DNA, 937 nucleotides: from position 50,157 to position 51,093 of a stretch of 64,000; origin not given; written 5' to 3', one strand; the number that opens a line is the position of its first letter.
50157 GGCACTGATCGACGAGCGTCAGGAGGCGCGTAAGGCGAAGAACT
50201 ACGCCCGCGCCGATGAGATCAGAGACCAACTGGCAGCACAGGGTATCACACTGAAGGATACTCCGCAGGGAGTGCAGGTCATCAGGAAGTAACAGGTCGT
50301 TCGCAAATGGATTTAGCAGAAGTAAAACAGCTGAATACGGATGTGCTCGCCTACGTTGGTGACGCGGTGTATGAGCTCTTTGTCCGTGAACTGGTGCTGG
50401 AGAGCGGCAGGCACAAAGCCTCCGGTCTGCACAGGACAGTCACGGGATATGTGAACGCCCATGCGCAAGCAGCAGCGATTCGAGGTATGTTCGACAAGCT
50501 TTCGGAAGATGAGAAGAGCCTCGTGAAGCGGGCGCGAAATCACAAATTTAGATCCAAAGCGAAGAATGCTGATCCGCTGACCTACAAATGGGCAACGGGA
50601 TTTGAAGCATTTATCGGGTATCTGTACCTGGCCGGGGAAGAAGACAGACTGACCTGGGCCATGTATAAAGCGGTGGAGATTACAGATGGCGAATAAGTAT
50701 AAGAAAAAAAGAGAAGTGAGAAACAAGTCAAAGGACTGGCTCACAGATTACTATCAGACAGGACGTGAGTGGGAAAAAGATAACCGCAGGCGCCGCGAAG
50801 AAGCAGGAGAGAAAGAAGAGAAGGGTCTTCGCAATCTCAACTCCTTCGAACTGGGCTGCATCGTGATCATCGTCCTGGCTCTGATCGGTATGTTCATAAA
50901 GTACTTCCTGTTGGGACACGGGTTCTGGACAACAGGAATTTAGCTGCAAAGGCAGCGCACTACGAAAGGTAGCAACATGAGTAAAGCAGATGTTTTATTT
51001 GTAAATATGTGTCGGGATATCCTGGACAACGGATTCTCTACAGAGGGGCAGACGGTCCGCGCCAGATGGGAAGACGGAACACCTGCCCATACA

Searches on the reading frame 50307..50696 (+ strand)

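Call 7: search_protein_families(library=pfam, proteins=[window:50307-50696:+])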
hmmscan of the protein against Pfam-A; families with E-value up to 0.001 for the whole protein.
window:50307-50696:+ (129 aa): 1 family
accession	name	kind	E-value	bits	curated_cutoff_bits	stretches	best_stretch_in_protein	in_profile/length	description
PF00636.31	Ribonuclease_3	-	1.8e-21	77.3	27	1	13-110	2-101/102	Ribonuclease III domain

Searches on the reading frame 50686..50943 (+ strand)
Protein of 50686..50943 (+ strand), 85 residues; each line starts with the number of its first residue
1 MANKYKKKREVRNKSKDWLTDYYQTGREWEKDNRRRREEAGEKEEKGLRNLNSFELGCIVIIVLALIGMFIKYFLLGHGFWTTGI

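Call 24: search_protein_families(library=pfam, proteins=[window:50686-50943:+], max_evalue=0.01)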
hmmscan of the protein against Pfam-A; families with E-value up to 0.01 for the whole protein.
window:50686-50943:+ (85 aa): 1 family
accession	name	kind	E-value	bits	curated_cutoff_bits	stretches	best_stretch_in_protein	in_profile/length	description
PF20990.2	DUF2207_C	-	0.0057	16.8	33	1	8-77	95-161/247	Predicted membrane protein (DUF2207) C-terminal domain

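Call 34: find_encoding_contigs(protein=window:50686-50943:+, flank=3000, max_places=10)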
Protein window:50686-50943:+ (85 aa): 23 contigs read that carry it; 6 places shown.
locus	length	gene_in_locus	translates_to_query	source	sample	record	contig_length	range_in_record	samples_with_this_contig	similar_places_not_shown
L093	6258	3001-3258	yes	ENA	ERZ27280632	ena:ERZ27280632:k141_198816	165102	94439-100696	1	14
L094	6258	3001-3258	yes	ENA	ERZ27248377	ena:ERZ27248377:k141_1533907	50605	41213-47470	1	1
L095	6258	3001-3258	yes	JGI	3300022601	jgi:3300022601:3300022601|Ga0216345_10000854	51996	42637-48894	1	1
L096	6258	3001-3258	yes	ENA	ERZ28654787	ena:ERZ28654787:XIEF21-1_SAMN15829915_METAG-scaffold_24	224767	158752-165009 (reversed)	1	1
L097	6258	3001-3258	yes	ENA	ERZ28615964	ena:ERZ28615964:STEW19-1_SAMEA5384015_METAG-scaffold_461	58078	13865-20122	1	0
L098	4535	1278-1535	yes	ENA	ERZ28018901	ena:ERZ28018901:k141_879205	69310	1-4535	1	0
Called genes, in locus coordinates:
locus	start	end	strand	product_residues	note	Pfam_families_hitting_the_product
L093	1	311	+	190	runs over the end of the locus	PF00156:Pribosyltran (weak)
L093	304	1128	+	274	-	PF02811:PHP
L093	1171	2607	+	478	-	PF00133:tRNA-synt_1 (faint), PF01921:tRNA-synt_1f (faint), PF01406:tRNA-synt_1e, PF09334:tRNA-synt_1g (weak), PF09190:DALR_2, PF23493:CysS_C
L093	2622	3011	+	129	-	PF00636:Ribonuclease_3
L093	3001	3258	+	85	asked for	-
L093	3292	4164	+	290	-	PF00303:Thymidylat_synt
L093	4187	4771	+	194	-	PF00186:DHFR_1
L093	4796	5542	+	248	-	PF08032:SpoU_sub_bind, PF00588:SpoU_methylase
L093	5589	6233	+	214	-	PF04542:Sigma70_r2, PF00196:GerE (faint), PF08281:Sigma70_r4_2 (weak)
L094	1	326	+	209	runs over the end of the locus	PF00156:Pribosyltran (weak)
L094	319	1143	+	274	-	PF02811:PHP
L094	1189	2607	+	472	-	PF00133:tRNA-synt_1 (faint), PF01406:tRNA-synt_1e, PF01921:tRNA-synt_1f (faint), PF09334:tRNA-synt_1g (weak), PF09190:DALR_2, PF23493:CysS_C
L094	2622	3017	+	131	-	PF00636:Ribonuclease_3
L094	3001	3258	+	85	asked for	-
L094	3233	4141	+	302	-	PF00303:Thymidylat_synt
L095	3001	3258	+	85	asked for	-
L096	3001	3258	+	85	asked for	-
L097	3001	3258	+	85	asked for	-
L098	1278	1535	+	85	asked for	-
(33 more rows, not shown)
